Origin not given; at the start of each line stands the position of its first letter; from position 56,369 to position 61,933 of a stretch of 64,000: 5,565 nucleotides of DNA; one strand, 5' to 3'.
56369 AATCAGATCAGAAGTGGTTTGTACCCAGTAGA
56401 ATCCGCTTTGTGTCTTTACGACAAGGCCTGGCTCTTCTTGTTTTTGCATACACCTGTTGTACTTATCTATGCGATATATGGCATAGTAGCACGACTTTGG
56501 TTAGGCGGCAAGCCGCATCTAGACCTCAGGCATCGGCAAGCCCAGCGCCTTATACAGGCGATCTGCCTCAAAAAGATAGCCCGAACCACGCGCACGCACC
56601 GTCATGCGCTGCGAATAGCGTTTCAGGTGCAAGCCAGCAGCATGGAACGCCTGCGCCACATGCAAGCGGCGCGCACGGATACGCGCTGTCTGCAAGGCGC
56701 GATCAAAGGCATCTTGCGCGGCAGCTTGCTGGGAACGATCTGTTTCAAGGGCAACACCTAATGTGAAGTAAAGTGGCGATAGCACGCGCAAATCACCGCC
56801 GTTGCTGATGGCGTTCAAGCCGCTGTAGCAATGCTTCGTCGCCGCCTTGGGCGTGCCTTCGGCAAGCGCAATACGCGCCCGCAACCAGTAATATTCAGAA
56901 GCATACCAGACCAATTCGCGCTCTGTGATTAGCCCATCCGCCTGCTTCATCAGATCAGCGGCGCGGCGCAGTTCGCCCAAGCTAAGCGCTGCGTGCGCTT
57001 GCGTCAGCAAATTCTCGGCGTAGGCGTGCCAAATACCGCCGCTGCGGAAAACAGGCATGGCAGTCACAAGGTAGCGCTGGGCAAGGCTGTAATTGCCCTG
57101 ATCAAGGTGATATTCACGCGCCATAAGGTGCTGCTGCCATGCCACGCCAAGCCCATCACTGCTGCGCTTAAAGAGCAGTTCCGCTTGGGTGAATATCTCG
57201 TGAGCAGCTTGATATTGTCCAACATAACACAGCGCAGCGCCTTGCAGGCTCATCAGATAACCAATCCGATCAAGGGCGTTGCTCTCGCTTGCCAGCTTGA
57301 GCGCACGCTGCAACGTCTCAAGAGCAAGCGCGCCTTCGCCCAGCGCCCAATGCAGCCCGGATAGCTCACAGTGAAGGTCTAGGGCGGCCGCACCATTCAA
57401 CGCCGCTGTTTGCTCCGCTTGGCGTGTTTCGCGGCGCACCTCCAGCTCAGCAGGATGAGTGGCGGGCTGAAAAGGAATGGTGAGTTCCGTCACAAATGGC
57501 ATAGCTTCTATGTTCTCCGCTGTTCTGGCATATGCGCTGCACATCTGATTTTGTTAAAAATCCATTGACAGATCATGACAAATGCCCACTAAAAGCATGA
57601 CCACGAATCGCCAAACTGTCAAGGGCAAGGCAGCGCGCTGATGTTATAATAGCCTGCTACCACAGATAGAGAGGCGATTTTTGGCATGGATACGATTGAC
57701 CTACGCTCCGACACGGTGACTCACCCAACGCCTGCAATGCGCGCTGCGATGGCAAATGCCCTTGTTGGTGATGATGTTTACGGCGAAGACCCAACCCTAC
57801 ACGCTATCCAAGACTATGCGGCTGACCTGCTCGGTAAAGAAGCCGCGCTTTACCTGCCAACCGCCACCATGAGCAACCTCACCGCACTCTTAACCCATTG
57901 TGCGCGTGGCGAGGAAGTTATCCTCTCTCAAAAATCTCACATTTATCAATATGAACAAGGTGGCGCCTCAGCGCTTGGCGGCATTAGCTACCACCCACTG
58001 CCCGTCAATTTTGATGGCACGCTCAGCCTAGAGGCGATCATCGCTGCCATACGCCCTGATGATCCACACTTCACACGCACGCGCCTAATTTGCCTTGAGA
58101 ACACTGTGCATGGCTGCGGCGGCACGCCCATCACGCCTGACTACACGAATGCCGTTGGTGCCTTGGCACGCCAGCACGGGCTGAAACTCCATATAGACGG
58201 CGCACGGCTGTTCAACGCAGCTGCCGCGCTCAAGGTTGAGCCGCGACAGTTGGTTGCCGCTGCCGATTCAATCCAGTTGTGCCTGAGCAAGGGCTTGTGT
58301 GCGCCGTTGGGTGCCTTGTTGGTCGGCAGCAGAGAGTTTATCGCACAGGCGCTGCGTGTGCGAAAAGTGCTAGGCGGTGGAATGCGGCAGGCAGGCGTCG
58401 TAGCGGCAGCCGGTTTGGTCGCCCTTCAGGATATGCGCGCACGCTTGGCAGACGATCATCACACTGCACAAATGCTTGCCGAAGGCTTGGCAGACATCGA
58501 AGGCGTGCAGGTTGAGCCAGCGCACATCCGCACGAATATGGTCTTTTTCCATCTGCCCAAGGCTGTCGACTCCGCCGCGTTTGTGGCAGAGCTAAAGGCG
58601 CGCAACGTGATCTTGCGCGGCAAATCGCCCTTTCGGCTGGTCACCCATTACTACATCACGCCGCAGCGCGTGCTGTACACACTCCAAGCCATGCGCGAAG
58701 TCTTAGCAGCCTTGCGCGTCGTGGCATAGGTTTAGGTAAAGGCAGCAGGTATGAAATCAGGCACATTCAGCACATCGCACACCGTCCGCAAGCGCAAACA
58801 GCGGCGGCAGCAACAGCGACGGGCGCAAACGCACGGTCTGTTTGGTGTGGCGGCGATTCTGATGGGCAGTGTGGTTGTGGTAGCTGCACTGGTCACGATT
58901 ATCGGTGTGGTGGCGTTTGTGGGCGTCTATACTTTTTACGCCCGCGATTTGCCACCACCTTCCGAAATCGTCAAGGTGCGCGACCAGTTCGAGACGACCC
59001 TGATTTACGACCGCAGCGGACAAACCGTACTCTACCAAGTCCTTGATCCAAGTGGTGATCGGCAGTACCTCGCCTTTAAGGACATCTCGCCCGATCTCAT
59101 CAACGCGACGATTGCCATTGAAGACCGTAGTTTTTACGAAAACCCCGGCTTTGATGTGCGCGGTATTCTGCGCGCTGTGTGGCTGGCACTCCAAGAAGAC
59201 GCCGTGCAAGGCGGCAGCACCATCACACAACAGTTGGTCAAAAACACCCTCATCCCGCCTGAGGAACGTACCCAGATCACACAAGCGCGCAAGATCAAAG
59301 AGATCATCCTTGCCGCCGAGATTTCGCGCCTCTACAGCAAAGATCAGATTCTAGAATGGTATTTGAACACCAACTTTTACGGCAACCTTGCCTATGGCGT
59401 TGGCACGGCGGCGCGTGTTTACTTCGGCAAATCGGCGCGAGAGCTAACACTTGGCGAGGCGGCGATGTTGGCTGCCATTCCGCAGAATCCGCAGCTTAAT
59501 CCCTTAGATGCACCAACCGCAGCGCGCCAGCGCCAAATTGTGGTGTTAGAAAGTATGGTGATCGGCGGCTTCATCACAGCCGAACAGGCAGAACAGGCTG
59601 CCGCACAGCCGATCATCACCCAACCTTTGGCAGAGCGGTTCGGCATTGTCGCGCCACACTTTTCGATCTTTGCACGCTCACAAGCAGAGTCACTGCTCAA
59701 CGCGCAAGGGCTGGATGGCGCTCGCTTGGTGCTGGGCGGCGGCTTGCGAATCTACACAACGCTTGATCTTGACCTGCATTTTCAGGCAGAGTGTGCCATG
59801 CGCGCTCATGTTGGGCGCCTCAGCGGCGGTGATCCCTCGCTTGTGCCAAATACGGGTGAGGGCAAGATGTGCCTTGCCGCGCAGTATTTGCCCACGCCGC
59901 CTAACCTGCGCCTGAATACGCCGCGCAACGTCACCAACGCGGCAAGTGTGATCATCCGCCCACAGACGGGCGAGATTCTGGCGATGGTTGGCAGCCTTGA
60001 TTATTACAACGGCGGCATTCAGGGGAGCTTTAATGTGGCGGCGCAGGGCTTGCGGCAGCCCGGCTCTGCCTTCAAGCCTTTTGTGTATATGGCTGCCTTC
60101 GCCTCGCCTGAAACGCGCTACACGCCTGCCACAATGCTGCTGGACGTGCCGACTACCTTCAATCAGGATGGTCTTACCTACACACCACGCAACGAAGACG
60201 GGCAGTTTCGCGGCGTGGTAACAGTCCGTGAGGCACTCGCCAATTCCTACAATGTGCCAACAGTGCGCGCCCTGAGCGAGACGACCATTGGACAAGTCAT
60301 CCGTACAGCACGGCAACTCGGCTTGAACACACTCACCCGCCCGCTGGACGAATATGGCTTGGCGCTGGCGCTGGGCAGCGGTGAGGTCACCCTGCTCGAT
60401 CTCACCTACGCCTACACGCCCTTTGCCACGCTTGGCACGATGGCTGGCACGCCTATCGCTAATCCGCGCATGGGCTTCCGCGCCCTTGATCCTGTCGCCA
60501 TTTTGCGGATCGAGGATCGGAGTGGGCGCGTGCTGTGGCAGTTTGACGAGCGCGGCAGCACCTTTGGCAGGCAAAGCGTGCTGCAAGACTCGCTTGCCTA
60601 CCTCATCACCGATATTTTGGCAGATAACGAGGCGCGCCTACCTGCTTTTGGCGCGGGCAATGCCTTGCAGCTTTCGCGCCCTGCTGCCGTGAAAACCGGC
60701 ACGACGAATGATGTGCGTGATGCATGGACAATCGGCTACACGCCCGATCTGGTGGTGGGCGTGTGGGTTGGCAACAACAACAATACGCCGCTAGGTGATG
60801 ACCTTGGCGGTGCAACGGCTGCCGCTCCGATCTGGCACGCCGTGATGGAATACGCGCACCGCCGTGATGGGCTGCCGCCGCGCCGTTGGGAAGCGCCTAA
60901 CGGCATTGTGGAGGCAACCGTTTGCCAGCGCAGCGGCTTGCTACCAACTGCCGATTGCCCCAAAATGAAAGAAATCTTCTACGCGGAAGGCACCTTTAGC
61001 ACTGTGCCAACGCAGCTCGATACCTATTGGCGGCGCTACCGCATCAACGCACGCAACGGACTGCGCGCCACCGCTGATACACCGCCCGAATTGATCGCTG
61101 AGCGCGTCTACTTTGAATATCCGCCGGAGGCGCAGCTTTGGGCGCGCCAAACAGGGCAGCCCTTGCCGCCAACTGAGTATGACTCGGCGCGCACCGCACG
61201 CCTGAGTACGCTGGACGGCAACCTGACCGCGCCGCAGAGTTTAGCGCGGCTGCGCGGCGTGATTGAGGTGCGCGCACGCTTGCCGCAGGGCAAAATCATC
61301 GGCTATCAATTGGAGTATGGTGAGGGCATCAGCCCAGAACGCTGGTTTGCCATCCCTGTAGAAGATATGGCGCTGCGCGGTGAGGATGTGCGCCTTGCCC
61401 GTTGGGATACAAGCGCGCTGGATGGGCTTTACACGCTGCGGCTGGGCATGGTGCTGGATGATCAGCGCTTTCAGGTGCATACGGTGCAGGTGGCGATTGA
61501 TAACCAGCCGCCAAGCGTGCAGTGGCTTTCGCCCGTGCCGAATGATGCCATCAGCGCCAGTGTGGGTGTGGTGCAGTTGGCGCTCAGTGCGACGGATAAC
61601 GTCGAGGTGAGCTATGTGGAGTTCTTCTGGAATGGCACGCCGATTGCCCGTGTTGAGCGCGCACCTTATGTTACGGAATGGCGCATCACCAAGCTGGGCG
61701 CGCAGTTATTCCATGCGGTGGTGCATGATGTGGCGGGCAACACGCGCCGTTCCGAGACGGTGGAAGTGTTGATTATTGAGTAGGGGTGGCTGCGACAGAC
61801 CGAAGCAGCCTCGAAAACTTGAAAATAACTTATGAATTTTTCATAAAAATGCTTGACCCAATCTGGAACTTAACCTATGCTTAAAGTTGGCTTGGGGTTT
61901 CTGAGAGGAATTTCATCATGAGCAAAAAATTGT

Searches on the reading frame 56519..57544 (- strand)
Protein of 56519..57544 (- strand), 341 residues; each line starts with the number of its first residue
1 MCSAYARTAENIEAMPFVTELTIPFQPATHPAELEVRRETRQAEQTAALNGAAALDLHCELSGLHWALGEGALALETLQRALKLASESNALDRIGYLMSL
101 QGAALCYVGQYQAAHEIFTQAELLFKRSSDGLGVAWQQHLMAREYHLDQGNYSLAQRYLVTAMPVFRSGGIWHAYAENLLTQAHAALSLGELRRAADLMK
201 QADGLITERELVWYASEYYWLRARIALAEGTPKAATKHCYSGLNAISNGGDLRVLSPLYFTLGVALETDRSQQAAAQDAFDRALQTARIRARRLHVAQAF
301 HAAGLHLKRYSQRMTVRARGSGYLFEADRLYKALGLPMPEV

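Call 73: search_protein_families(library=pfam, proteins=[window:56519-57544:-], max_evalue=0.0001)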
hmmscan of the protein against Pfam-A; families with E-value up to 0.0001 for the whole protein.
window:56519-57544:- (341 aa): 1 family
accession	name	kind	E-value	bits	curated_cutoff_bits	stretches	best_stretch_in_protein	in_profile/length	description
PF13424.12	TPR_12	-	1.1e-10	42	30.1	2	58-121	6-71/77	Tetratricopeptide repeat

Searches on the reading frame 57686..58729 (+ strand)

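Call 73: search_protein_families(library=pfam, proteins=[window:57686-58729:+], max_evalue=0.0001)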
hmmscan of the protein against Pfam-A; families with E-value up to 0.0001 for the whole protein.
window:57686-58729:+ (347 aa): 3 families
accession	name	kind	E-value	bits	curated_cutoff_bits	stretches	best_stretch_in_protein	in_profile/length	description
PF01212.27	Beta_elim_lyase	-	2e-105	352.7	27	1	5-289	1-286/288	Beta-eliminating lyase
PF00155.27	Aminotran_1_2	-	4.4e-07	29.8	19.7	1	16-318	20-338/361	Aminotransferase class I and II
PF00266.25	Aminotran_5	-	9.7e-06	25.2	21.5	0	237-311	260-336/371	Aminotransferase class-V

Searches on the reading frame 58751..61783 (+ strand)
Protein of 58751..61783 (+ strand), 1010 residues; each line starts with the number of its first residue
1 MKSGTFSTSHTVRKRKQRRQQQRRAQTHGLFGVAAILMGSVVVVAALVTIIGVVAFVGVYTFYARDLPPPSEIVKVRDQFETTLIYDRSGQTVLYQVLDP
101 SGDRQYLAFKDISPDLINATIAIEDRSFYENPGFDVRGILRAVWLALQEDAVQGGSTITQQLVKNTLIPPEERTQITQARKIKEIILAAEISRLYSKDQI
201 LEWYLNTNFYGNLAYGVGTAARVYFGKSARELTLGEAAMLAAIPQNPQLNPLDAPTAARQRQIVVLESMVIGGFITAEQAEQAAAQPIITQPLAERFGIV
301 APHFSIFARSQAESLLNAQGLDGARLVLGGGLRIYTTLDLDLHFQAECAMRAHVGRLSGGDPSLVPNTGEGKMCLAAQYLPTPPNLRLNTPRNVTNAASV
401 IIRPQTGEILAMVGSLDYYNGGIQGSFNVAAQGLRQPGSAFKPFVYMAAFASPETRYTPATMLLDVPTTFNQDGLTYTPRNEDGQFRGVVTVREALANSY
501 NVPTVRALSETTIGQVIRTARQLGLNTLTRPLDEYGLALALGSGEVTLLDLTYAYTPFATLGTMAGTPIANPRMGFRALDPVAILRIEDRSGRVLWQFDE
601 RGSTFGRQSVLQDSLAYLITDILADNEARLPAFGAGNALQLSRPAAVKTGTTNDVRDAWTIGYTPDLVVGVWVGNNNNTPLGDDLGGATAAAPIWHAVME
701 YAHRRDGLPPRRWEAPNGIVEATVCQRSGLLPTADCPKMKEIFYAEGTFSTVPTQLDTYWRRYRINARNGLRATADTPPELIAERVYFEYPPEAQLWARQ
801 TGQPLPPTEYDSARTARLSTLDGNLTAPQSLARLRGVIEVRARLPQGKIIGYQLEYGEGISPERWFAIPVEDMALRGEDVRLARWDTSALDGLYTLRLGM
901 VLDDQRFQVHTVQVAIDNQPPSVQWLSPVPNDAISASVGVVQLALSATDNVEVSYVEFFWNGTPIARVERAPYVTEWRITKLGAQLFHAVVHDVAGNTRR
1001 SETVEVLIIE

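Call 12: search_protein_families(library=pfam, proteins=[window:58751-61783:+], max_evalue=0.00001)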
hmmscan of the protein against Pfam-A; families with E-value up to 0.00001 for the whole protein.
window:58751-61783:+ (1010 aa): 3 families
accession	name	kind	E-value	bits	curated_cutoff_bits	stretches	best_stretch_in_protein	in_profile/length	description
PF00912.28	Transgly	-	2.4e-56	190.4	27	1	100-269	10-177/178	Transglycosylase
PF00905.27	Transpeptidase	-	3.3e-13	50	22.1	1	399-700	3-299/299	Penicillin binding protein transpeptidase domain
PF17957.7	Big_7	-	1.1e-09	39.2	24.1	1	921-983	1-62/70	Bacterial Ig domain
